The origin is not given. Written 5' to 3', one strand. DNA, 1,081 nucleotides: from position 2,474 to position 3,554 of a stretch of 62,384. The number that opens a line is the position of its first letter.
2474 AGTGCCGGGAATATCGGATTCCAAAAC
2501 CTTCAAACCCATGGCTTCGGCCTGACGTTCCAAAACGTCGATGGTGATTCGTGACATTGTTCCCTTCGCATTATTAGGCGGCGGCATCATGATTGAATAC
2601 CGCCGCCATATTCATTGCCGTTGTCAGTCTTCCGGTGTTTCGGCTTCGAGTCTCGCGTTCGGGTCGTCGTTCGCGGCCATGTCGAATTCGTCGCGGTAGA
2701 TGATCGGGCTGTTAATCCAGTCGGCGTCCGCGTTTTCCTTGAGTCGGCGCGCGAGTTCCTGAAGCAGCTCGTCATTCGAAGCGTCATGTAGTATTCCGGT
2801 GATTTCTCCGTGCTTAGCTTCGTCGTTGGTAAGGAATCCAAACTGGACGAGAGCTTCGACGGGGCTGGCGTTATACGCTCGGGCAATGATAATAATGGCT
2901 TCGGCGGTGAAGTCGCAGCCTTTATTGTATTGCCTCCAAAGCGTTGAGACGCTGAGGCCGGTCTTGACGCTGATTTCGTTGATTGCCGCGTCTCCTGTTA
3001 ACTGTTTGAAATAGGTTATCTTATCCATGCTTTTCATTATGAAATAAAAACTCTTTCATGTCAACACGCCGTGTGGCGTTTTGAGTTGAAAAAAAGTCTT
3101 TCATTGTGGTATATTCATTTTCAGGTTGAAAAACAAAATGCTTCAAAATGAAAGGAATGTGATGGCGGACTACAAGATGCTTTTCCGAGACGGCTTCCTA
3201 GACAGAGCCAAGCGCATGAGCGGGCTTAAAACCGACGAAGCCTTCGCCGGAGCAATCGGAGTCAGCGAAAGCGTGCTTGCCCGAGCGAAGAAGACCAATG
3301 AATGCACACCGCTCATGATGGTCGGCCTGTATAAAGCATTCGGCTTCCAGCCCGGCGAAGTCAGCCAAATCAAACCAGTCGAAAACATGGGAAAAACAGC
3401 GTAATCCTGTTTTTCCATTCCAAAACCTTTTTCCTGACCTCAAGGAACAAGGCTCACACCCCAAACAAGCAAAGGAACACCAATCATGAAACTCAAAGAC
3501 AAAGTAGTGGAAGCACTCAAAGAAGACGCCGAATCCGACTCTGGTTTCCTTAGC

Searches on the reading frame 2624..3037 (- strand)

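Call 32: search_protein_families(library=phrogs, max_evalue=0.001, proteins=[window:2624-3037:-])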
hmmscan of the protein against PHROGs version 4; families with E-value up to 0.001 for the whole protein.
window:2624-3037:- (137 aa): 7 families
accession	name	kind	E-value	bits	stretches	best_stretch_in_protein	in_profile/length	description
phrog_16278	-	DNA, RNA and nucleotide metabolism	7.6e-23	82.8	1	4-112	2-113/170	HTH DNA binding protein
phrog_19579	-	transcription regulation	2.5e-12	47.9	1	8-101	8-102/251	transcriptional regulator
phrog_3949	-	transcription regulation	6.9e-10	40.2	1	14-102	24-113/161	transcriptional repressor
phrog_18815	-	unknown function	1.1e-08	36.5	1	21-109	19-108/165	-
phrog_19097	-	transcription regulation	1.6e-08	35.7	1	9-102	10-104/141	transcriptional repressor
phrog_5301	-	transcription regulation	9e-08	33.4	1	7-103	11-110/132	transcriptional repressor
phrog_2838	-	transcription regulation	0.00052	21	1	36-104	75-146/207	transcriptional repressor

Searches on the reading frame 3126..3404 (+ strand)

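Call 32: search_protein_families(library=phrogs, max_evalue=0.001, proteins=[window:3126-3404:+])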
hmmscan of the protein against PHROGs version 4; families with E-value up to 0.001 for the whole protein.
window:3126-3404:+ (92 aa): 1 family
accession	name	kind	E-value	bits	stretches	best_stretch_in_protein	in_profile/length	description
phrog_9103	-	transcription regulation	1.5e-10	42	1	14-78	2-66/78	transcriptional repressor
